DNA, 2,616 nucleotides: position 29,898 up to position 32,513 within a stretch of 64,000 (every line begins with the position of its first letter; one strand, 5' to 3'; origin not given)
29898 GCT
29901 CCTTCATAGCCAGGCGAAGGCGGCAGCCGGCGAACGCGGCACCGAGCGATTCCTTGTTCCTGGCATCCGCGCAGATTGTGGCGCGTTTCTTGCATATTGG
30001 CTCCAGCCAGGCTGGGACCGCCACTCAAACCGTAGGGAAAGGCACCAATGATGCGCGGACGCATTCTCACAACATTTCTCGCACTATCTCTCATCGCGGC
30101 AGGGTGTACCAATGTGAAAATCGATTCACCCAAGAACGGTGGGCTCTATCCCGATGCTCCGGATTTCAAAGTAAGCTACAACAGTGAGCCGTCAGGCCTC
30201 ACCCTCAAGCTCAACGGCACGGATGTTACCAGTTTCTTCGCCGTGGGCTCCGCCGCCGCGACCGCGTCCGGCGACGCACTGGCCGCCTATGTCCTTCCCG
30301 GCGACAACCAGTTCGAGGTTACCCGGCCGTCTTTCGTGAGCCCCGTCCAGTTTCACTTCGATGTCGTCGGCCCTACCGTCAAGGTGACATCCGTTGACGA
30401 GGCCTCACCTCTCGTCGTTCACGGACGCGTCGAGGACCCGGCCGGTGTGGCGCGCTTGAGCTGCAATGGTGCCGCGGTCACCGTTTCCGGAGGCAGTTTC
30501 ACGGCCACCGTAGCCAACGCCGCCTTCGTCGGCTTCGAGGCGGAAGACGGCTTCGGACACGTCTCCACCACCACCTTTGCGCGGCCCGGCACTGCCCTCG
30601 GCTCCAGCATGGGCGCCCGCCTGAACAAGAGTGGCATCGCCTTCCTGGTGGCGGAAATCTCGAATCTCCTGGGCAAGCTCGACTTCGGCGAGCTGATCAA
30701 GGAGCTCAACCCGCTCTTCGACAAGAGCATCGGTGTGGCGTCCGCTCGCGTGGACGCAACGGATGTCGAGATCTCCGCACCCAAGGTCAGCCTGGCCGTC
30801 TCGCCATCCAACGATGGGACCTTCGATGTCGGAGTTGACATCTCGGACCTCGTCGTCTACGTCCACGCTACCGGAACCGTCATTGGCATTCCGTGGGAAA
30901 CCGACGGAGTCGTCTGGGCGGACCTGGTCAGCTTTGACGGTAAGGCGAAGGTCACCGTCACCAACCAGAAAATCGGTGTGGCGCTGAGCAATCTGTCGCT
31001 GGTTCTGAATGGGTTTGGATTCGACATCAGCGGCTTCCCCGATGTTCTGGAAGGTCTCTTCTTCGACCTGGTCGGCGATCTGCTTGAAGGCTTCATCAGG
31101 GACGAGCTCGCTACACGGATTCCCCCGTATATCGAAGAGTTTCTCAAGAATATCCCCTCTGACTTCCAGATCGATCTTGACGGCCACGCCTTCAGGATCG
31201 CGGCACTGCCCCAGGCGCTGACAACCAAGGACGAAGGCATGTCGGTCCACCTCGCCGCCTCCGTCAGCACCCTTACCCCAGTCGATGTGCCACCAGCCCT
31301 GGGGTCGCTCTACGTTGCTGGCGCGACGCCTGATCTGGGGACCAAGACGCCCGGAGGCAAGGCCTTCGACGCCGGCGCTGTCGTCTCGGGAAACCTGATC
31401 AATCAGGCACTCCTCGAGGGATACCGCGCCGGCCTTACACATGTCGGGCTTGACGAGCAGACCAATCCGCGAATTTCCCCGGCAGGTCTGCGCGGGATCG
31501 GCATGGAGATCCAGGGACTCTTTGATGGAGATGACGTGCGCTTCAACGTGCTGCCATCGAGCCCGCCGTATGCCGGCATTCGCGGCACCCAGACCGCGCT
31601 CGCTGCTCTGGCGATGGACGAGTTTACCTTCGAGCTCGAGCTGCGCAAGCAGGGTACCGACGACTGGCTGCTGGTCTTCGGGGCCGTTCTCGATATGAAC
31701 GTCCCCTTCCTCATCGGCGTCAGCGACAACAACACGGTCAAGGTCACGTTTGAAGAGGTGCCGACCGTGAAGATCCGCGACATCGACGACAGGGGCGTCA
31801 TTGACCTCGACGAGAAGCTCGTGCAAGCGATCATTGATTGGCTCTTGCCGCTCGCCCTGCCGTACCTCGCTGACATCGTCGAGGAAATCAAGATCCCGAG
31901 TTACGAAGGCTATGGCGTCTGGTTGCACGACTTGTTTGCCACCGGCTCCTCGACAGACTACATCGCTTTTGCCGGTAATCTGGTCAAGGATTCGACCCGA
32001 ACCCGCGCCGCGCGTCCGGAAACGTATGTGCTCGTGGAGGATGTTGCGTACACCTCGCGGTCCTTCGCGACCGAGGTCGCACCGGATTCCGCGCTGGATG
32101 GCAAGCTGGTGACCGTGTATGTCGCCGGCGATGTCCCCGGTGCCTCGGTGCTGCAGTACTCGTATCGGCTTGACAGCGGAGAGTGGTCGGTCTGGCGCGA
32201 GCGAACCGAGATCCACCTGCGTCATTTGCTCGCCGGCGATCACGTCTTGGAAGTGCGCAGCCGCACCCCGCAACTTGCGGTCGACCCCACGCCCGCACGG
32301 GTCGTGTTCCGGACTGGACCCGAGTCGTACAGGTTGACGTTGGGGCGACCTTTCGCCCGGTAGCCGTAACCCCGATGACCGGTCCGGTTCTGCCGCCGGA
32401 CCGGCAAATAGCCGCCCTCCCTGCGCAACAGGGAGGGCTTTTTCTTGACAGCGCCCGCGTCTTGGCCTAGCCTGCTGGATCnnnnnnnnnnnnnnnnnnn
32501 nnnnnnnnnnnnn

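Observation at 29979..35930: Sigma-54 promoter driving a Y_Y_Y-lipoprotein gene followed by its NtrC-type regulator and a convergent histidine kinase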

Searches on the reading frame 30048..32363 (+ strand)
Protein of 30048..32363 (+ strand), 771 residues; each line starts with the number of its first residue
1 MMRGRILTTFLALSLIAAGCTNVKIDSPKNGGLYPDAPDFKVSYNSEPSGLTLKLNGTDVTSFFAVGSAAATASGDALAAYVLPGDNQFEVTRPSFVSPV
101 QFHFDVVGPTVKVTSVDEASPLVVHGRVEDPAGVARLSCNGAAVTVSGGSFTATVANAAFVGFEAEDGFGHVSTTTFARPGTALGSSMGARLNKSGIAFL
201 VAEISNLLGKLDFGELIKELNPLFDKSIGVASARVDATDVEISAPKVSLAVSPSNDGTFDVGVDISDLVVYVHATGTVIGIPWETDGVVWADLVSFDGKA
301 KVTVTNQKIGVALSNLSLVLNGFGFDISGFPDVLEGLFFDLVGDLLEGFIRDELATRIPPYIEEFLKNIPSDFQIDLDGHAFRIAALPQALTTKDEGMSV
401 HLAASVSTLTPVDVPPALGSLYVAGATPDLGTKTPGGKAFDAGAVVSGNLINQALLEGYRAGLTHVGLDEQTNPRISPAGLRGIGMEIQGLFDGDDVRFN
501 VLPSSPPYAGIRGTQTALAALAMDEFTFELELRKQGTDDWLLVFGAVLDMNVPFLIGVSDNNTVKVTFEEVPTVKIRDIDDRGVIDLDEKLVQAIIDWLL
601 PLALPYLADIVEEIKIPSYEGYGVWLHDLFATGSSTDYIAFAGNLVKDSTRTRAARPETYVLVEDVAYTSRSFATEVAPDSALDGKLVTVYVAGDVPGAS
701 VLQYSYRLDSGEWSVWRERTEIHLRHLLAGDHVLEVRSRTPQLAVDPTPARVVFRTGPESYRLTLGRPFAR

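Call 8: search_protein_families(library=pfam, proteins=[window:30048-32363:+], max_evalue=0.1)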
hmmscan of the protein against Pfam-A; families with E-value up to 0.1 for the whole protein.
window:30048-32363:+ (771 aa): 0 families

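Call 14: find_homologous_proteins(query=window:30048-32363:+)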
Query window:30048-32363:+ (771 aa): 7 proteins with E <= 0.001 among 8000 candidates.
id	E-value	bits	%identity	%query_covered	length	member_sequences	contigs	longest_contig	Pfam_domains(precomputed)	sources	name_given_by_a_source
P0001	0.0e+0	1712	100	100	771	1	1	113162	-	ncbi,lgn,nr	ncbi:MAG: hypothetical protein HYV63_30480 [Candidatus Schekmanbacteria bacterium]|nr:hypothetical p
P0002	2.4e-236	805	51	96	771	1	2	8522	-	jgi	jgi:hypothetical protein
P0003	1.4e-219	750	51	96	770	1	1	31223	-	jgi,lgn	jgi:hypothetical protein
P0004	2.7e-218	745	50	96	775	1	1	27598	-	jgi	jgi:hypothetical protein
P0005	1.1e-161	558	40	98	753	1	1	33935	-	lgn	-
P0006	3.4e-94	335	30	98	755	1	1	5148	-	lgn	-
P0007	1.1e-82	297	30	96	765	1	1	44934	-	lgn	-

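Call 16: search_protein_families(library=pfam, alignment_id=A1, max_evalue=10)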
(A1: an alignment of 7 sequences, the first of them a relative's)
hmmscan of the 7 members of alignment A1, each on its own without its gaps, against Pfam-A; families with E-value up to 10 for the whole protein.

A. member 1, P0001 (771 aa): 0 families

B. families by the number of members that match (of 7 scanned): 12 families
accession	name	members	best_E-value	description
PF13464.11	RodZ_C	2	0.011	RodZ C-terminal domain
PF02886.23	LBP_BPI_CETP_C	1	0.00099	LBP / BPI / CETP family, C-terminal domain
PF17996.7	CE2_N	1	0.014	Carbohydrate esterase 2 N-terminal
PF17592.7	DUF5489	1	0.022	Family of unknown function (DUF5489)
PF01273.31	LBP_BPI_CETP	1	0.068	LBP / BPI / CETP family, N-terminal domain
PF19878.5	DUF6351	1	0.071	Tannase-like family of unknown function (DUF6351)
PF00224.27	PK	1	0.1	Pyruvate kinase, barrel domain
PF12733.13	Cadherin-like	1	0.18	Cadherin-like beta sandwich domain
PF09122.16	DUF1930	1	0.18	Domain of unknown function (DUF1930)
PF09136.16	Glucodextran_B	1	0.97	Glucodextranase, domain B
PF09134.16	Invasin_D3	1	2.7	Invasin, domain 3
PF17957.7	Big_7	1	5.2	Bacterial Ig domain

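Call 18: find_encoding_contigs(protein=P0003, flank=8000, max_places=2)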
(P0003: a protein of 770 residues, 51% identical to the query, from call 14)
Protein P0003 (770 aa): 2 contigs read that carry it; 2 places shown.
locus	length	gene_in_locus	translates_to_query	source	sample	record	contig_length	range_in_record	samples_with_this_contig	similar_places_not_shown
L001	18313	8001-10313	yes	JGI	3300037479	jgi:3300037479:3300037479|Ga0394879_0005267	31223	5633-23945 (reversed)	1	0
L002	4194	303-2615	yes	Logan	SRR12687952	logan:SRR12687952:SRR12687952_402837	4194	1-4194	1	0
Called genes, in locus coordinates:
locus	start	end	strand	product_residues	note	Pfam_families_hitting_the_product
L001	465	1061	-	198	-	-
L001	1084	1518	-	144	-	-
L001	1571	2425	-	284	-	PF03009:GDPD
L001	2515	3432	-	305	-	PF00561:Abhydrolase_1, PF12146:Hydrolase_4 (faint), PF12697:Abhydrolase_6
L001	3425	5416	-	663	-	-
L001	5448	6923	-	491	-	PF01773:Nucleos_tra2_N, PF07670:Gate, PF07662:Nucleos_tra2_C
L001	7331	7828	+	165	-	PF04461:YajQ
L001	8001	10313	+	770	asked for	-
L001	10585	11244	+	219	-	PF02108:FliH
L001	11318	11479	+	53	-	-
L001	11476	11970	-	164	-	-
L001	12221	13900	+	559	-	PF02463:SMC_N, PF13476:AAA_23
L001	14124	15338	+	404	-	PF13729:TraF_2 (weak)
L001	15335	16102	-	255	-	PF00142:Fer4_NifH (weak), PF01656:CbiA, PF02374:ArsA_ATPase (weak), PF06564:CBP_BcsQ, PF07015:VirC1 (weak), PF09140:MipZ (weak), PF10609:ParA, PF13614:AAA_31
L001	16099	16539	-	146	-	PF01967:MoaC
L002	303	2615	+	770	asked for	-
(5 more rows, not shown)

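Call 19: find_encoding_contigs(protein=P0004, flank=8000, max_places=2)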
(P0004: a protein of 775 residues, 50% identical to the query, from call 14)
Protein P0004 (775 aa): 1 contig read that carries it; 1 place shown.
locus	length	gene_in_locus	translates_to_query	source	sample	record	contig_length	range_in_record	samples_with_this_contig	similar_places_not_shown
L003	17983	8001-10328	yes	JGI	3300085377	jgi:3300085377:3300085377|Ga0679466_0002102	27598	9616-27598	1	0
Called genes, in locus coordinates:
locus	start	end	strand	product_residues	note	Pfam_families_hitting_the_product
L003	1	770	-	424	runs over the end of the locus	PF13729:TraF_2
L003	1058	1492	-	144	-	-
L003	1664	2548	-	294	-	PF03009:GDPD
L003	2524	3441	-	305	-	PF00561:Abhydrolase_1, PF12146:Hydrolase_4, PF12697:Abhydrolase_6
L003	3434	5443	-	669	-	-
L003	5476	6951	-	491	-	PF01773:Nucleos_tra2_N, PF07670:Gate, PF07662:Nucleos_tra2_C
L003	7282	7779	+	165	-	PF04461:YajQ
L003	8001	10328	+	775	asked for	-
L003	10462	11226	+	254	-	PF02108:FliH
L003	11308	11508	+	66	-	-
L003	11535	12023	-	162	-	PF07963:N_methyl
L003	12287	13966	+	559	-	PF02463:SMC_N, PF13476:AAA_23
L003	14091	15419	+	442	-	PF13729:TraF_2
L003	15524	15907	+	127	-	-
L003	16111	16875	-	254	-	PF00142:Fer4_NifH (weak), PF01656:CbiA, PF02374:ArsA_ATPase (weak), PF06564:CBP_BcsQ, PF07015:VirC1 (faint), PF09140:MipZ, PF10609:ParA, PF13614:AAA_31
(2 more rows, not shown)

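Call 20: find_encoding_contigs(protein=P0005, flank=8000, max_places=2)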
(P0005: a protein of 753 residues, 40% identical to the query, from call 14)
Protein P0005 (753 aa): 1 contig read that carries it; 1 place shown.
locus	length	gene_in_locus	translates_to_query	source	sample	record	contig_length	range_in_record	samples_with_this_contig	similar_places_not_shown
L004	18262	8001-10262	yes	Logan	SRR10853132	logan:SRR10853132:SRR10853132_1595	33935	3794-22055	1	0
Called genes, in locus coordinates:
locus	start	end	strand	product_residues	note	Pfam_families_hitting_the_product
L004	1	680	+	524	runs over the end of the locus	-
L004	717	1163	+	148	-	PF07233:DUF1425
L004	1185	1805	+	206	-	PF13036:LpoB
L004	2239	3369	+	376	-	PF00266:Aminotran_5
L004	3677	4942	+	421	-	-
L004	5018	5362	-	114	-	PF20098:DUF6488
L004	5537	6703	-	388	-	-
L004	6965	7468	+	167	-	-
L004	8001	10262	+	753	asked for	-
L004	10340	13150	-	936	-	PF07696:7TMR-DISMED2, PF07695:7TMR-DISM_7TM, PF00512:HisKA, PF02518:HATPase_c, PF00072:Response_reg, PF23198:PDE8A_N (faint), PF00072:Response_reg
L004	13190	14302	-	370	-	PF00364:Biotin_lipoyl, PF02817:E3_binding, PF00198:2-oxoacid_dh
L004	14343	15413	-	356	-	PF02779:Transket_pyr, PF02780:Transketolase_C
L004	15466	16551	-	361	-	PF00676:E1_dh, PF13292:DXP_synthase_N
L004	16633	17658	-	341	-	PF02812:ELFV_dehydrog_N, PF00208:ELFV_dehydrog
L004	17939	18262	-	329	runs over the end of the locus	-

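Call 25: find_encoding_contigs(protein=P0002, flank=8000, max_places=2)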
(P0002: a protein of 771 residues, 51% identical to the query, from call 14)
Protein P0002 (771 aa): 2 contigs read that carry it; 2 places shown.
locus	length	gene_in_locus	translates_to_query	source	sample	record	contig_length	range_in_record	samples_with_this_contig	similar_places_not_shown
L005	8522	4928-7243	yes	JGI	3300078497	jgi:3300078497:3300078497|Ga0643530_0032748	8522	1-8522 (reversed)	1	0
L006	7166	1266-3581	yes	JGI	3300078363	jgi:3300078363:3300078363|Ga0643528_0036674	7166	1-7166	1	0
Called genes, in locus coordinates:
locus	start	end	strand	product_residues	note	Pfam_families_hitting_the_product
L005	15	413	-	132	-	-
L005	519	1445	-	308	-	PF03009:GDPD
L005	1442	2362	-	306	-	PF00561:Abhydrolase_1, PF12146:Hydrolase_4 (weak)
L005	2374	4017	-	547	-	PF01773:Nucleos_tra2_N, PF07670:Gate, PF07662:Nucleos_tra2_C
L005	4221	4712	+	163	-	PF04461:YajQ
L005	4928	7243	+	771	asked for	-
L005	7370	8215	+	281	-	PF02108:FliH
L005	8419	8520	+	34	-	?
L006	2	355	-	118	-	?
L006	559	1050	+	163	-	PF04461:YajQ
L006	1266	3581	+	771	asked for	-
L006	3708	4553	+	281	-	PF02108:FliH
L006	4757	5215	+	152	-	PF09557:DUF2382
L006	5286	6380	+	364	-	PF09557:DUF2382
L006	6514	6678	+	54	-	-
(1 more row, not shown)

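Call 26: find_encoding_contigs(protein=P0006, flank=8000, max_places=2)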
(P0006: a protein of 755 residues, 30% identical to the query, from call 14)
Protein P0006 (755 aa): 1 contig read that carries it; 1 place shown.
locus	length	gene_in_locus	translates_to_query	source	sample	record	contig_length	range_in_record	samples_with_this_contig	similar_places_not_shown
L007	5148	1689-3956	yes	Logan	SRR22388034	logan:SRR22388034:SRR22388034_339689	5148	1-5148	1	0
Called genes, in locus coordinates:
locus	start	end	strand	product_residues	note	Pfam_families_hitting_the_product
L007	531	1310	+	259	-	PF00165:HTH_AraC (faint), PF12833:HTH_18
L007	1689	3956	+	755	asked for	-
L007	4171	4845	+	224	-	PF01564:Spermine_synth (weak)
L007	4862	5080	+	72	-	PF09905:VF530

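Call 27: find_encoding_contigs(protein=P0007, flank=8000, max_places=2)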
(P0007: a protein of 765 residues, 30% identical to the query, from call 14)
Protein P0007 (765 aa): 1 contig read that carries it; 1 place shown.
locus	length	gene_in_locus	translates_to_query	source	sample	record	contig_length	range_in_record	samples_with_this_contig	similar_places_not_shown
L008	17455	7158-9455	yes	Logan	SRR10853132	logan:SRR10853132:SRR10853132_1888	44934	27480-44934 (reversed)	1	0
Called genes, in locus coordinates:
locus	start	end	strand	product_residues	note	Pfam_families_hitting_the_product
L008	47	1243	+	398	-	-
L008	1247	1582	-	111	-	-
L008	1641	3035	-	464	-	PF05977:MFS_3, PF07690:MFS_1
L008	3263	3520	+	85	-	PF18918:DUF5669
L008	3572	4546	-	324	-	PF10340:Say1_Mug180, PF20434:BD-FAE, PF07859:Abhydrolase_3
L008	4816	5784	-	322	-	PF01435:Peptidase_M48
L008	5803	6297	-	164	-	PF01906:YbjQ_1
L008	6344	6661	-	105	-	PF01906:YbjQ_1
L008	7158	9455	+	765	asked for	-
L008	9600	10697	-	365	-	PF13483:Lactamase_B_3, PF12706:Lactamase_B_2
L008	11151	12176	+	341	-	PF00044:Gp_dh_N, PF02800:Gp_dh_C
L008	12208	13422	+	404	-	PF07690:MFS_1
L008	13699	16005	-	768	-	-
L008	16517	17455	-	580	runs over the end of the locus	PF13584:BatD, PF25607:DUF7939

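Call 28: predict_structure(alignment_id=A1)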
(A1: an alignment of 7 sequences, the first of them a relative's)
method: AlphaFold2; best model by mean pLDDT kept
length: 771 residues; sequences in the alignment: 7
mean_pLDDT: 72.2   pTM: 0.62
mean pLDDT of the five models: 72.2, 70.2, 66.1, 61.7, 57.3
residues with pLDDT >= 90: 35; 70-90: 460; 50-70: 208; < 50: 68
segments of 3 or more residues with pLDDT < 50: 1-20, 222-233, 413-415, 665-667, 669-681, 759-771
pLDDT, mean of each block of 10 residues (from residue 1): 44 42 83 89 81 80 86 88 81 75 82 73 84 88 88 80 88 78 68 82 72 57 44 52 69 79 78 62 69 82 78 80 71 61 67 72 65 61 72 79 72 52 67 85 82 75 77 69 55 69 76 65 81 70 78 76 71 74 66 75 70 64 82 71 86 85 52 39 64 74 86 83 72 86 88 64 25 31
secondary structure, 60 per line:
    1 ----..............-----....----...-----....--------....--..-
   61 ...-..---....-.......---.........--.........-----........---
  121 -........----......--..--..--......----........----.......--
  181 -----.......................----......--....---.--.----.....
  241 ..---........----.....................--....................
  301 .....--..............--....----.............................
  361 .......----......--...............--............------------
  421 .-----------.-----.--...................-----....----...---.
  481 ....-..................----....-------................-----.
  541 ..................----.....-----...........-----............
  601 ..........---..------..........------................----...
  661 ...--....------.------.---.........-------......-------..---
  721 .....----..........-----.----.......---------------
elements in order (helices of 4 or more, strands of 3 or more residues): H5-18 E24-27 E32-34 E40-43 E52-55 E70-73 H75-81 E85-93 E96-104 E110-117 E122-129 E134-139 E150-155 E160-167 E172-178 E186-193 H194-208 H213-218 H221-224 E236-242 E246-253 E258-278 E281-305 E308-321 E324-327 H332-367 E372-377 E380-394 E397-408 E442-447 H448-460 E466-469 H480-484 H486-493 E494-503 E508-511 E519-534 E540-558 E563-567 E573-583 H589-610 E622-631 E638-647 H648-653 E658-663 E666-669 E687-695 E703-708 E721-725 E730-739 E750-756

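Call 49: search_solved_structures(query=A1, max_evalue=10, show_alignments=2)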
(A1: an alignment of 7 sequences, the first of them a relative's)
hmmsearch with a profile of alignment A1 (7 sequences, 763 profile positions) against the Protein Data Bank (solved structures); distinct sequences matched with E-value up to 10: 3.
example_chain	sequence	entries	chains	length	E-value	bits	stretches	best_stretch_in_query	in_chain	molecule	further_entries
4m4d_A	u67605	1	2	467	0.68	11.3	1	311-390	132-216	Lipopolysaccharide-binding protein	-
5jui_A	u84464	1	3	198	0.89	10.9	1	117-200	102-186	Cell wall surface anchor family protein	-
3zgh_A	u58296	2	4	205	0.93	10.9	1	117-200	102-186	CELL WALL SURFACE ANCHOR FAMILY PROTEIN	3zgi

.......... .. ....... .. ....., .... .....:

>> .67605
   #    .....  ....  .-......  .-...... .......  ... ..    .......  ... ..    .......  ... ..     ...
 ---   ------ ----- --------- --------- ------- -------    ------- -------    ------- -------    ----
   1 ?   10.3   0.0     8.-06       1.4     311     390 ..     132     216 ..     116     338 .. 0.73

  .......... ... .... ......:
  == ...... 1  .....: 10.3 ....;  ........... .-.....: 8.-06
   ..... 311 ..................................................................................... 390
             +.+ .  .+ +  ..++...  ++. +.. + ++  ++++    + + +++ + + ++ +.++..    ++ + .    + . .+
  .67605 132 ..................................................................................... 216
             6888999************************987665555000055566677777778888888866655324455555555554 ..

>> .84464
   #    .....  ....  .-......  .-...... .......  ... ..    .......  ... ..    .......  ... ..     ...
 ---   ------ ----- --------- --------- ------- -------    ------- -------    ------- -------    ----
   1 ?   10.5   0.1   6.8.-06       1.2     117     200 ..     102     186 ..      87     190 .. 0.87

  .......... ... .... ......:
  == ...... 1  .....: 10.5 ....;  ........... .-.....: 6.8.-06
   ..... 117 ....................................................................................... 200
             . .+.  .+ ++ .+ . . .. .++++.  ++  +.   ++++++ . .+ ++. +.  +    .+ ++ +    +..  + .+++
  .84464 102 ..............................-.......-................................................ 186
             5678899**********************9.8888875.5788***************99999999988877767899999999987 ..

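Call 72: search_protein_families(library=ncbifam, proteins=[window:30048-32363:+], max_evalue=0.00001)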
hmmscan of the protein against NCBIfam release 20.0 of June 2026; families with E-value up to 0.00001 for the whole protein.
window:30048-32363:+ (771 aa): 0 families
